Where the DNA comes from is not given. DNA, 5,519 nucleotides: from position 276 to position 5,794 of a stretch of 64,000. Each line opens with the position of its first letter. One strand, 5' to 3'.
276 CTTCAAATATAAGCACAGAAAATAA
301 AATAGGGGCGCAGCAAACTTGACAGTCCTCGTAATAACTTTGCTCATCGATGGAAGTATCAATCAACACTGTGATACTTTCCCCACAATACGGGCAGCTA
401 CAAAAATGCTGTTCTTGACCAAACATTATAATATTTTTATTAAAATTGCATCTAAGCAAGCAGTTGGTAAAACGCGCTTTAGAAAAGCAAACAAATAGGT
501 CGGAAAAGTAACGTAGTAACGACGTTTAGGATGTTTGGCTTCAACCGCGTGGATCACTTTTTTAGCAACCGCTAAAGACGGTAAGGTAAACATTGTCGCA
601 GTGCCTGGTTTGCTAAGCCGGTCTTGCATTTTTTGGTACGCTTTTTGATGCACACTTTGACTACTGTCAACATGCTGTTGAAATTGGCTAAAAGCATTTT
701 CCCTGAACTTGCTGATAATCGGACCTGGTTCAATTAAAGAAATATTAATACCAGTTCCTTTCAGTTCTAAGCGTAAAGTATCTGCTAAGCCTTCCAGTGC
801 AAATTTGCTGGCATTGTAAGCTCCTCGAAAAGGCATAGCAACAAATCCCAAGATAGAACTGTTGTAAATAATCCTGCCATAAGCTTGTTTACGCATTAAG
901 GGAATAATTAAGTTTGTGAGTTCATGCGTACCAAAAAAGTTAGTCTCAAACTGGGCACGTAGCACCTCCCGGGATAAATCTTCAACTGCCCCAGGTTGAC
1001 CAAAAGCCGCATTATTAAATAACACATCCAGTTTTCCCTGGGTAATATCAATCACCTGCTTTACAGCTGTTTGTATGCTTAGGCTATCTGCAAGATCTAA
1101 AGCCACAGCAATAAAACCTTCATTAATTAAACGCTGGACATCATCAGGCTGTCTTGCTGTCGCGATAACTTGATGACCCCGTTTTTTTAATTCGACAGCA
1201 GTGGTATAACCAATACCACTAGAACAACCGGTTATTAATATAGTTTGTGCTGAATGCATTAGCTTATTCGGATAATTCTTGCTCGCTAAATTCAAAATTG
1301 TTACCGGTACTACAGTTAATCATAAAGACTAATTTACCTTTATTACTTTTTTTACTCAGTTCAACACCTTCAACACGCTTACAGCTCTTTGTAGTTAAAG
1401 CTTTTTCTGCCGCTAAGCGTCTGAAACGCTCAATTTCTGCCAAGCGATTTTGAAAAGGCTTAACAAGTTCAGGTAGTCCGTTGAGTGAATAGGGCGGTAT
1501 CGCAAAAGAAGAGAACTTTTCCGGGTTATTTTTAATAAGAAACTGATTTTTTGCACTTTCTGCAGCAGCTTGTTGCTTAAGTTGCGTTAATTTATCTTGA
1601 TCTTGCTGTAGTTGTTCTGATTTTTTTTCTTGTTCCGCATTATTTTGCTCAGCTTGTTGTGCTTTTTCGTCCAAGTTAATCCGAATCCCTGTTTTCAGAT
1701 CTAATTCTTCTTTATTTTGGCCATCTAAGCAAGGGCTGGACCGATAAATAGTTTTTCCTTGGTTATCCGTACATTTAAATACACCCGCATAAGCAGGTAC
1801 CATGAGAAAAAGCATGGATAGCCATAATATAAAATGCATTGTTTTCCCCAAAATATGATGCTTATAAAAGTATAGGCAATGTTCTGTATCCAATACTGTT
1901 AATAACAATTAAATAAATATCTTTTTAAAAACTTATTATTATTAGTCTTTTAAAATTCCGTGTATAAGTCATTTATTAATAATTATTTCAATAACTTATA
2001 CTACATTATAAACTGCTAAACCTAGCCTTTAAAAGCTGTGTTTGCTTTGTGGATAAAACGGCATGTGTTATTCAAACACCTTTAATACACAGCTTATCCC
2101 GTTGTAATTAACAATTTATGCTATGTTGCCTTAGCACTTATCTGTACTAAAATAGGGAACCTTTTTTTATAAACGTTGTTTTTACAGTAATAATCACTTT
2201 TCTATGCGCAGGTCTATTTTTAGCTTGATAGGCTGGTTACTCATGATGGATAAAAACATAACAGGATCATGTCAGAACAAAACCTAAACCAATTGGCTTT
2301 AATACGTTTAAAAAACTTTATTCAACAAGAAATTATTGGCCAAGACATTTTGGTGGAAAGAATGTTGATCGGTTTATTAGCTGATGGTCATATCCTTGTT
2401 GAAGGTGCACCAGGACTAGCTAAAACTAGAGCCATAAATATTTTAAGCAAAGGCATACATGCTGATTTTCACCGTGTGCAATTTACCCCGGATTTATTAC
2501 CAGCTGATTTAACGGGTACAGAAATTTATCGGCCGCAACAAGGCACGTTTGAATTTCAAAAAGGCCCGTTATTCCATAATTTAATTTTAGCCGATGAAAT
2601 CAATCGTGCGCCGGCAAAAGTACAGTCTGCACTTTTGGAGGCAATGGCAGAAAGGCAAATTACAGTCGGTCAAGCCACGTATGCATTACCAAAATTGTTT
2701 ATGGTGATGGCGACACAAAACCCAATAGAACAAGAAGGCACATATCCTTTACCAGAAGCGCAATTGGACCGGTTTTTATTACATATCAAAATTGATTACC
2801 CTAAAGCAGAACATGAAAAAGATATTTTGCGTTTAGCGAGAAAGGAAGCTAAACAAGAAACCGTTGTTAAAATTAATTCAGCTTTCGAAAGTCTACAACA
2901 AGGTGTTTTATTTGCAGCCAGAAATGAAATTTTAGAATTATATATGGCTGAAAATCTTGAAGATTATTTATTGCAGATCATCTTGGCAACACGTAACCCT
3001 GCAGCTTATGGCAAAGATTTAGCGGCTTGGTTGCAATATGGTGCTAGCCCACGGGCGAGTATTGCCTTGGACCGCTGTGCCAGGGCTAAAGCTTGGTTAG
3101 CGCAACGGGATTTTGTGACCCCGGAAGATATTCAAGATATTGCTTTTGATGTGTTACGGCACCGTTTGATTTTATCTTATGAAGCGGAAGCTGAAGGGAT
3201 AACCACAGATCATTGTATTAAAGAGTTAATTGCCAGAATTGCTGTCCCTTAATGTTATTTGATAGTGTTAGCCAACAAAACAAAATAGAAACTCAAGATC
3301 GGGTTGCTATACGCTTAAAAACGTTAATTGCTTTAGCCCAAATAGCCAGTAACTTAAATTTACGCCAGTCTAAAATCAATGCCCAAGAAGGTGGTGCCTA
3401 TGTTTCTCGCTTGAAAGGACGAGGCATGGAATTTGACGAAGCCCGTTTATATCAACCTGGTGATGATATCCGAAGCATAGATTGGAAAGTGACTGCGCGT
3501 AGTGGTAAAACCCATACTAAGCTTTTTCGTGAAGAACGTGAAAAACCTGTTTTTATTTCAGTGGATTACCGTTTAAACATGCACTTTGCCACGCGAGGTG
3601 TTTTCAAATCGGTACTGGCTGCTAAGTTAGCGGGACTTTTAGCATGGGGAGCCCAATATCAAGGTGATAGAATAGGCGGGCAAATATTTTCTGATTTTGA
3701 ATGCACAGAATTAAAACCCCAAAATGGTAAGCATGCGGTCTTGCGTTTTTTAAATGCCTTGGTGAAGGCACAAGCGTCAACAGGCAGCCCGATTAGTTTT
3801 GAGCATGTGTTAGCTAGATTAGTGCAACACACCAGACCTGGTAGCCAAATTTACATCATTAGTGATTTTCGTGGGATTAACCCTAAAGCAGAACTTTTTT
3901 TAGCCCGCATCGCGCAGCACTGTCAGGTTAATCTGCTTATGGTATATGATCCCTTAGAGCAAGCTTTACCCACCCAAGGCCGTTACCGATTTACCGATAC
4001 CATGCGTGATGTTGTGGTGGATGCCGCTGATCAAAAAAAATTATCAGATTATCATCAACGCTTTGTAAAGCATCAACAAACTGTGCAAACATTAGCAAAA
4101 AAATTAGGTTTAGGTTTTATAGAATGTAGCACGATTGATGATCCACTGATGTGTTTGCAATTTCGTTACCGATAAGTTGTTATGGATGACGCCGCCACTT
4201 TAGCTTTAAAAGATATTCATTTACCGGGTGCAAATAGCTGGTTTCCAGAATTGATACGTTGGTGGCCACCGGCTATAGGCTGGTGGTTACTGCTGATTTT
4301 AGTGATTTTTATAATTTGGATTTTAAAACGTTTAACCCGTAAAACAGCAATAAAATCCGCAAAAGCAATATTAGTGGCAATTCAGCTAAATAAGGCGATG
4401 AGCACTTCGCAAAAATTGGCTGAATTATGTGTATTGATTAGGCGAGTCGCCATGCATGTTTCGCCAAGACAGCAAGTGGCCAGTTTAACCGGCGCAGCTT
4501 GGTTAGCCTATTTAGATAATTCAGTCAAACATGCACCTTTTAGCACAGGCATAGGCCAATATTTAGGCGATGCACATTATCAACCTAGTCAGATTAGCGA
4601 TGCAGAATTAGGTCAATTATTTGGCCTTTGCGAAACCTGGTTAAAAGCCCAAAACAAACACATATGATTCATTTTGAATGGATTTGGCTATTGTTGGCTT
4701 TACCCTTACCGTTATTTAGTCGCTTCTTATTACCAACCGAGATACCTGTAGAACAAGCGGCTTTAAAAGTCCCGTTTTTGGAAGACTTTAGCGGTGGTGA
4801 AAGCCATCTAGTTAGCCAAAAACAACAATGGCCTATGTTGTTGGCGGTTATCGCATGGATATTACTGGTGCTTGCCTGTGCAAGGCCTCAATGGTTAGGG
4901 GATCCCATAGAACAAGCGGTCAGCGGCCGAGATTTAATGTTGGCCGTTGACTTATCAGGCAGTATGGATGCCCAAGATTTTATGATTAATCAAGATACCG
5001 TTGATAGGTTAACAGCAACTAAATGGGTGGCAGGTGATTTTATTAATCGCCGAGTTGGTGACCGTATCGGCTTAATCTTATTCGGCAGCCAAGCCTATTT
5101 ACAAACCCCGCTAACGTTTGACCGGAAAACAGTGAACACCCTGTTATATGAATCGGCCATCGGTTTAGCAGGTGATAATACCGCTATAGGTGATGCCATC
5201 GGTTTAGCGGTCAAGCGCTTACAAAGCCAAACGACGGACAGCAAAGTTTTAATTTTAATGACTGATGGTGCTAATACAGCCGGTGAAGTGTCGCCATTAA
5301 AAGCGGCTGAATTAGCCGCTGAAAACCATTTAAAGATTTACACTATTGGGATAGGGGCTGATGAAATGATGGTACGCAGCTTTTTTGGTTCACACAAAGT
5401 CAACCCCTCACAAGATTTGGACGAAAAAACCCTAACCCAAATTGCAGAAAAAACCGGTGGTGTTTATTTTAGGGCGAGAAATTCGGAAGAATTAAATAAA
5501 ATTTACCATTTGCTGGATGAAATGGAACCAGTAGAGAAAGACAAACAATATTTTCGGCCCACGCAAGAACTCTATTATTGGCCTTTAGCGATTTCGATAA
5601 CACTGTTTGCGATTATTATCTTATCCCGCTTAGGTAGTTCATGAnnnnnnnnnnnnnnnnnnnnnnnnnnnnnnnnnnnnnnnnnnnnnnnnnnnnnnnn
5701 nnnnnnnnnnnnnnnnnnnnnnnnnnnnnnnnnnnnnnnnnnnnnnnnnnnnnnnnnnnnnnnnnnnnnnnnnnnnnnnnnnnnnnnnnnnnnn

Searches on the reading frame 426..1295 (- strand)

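Call 49: search_protein_families(library=pfam, proteins=[window:426-1295:-], max_evalue=0.001)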
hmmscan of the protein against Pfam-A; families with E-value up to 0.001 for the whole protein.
window:426-1295:- (289 aa): 6 families
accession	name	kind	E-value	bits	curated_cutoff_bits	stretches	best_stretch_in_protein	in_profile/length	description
PF00106.31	adh_short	-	4e-44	150.9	26.6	1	17-202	1-191/195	short chain dehydrogenase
PF13561.12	adh_short_C2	-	1.5e-31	110.2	27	1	25-214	3-199/236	Enoyl-(Acyl carrier protein) reductase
PF08659.16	KR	-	6.4e-10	39.7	22.6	1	18-188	2-178/180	KR domain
PF08643.16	DUF1776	-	3.7e-09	36.8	25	1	92-281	97-293/294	Fungal family of unknown function (DUF1776)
PF13460.12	NAD_binding_10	-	1e-05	25.9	27.2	1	25-148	3-99/184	NAD(P)H-binding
PF01370.27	Epimerase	-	2e-05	24.6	20.9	1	19-112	1-88/240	NAD dependent epimerase/dehydratase family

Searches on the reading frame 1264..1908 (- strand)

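Call 49: search_protein_families(library=pfam, proteins=[window:1264-1908:-], max_evalue=0.001)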
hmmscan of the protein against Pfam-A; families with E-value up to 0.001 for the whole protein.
window:1264-1908:- (214 aa): 1 family
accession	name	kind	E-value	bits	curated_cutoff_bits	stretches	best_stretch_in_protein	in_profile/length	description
PF13511.11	DUF4124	-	7.5e-07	29.7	22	1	31-73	2-44/56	Domain of unknown function (DUF4124)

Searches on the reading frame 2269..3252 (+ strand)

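Call 49: search_protein_families(library=pfam, proteins=[window:2269-3252:+], max_evalue=0.001)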
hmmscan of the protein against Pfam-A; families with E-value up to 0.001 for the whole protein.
window:2269-3252:+ (327 aa): 7 families
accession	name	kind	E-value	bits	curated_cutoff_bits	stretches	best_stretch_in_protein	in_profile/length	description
PF07726.17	AAA_3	-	5.8e-64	214.3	27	1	41-171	1-131/131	ATPase family associated with various cellular activities (AAA)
PF17863.7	AAA_lid_2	-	7.6e-22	77.3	22.7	1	255-319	9-73/74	AAA lid domain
PF20030.5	bpMoxR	-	2.2e-19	69.8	27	1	15-201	7-192/205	MoxR domain in the MoxR-vWA-beta-propeller ternary systems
PF07728.20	AAA_5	-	1.4e-12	48.3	22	1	41-169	1-139/139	AAA domain (dynein-related subfamily)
PF00493.29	MCM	-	1.5e-05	24.7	23.3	1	37-154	55-175/224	MCM P-loop domain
PF05496.18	RuvB_N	-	7.9e-05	22.9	27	0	28-132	22-114/159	Holliday junction DNA helicase RuvB P-loop domain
PF00158.32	Sigma54_activat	-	0.00089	19.4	20.2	0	78-155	62-147/168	Sigma-54 interaction domain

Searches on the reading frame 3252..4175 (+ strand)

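Call 49: search_protein_families(library=pfam, proteins=[window:3252-4175:+], max_evalue=0.001)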
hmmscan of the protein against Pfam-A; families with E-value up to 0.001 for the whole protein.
window:3252-4175:+ (307 aa): 1 family
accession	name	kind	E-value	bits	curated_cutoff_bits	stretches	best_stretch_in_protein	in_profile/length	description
PF01882.25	DUF58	-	1.6e-35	122.7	23.4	1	63-276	1-215/216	Protein of unknown function DUF58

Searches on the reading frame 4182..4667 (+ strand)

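Call 49: search_protein_families(library=pfam, proteins=[window:4182-4667:+], max_evalue=0.001)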
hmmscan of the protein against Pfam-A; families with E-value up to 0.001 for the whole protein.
window:4182-4667:+ (161 aa): 1 family
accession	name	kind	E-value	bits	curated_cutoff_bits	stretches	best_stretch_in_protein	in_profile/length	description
PF14316.11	DUF4381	-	9.4e-38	130.2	27.2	1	9-155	3-144/145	Domain of unknown function (DUF4381)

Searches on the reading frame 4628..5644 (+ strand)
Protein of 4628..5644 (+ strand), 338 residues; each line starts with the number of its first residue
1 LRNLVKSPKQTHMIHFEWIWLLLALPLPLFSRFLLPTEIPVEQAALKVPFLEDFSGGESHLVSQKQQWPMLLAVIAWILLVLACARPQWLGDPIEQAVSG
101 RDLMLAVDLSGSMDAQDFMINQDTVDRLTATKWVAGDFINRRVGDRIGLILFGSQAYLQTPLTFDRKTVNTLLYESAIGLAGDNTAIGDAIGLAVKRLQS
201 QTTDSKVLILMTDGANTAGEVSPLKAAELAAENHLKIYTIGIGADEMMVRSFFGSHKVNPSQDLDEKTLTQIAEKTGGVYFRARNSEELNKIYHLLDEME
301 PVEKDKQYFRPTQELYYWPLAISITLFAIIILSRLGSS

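Call 49: search_protein_families(library=pfam, proteins=[window:4628-5644:+], max_evalue=0.001)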
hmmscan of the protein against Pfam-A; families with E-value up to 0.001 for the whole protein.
window:4628-5644:+ (338 aa): 4 families
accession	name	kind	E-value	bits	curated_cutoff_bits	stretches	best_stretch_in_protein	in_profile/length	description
PF00092.34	VWA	-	3e-20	73.6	23.8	1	102-293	1-172/174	von Willebrand factor type A domain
PF13519.12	VWA_2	-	7.6e-15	55.9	27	1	103-214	1-106/107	von Willebrand factor type A domain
PF06707.17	DUF1194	-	2.8e-06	27.1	27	0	182-247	92-159/206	Protein of unknown function (DUF1194)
PF01882.25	DUF58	-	0.00012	21.8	23.4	1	102-216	37-145/216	Protein of unknown function DUF58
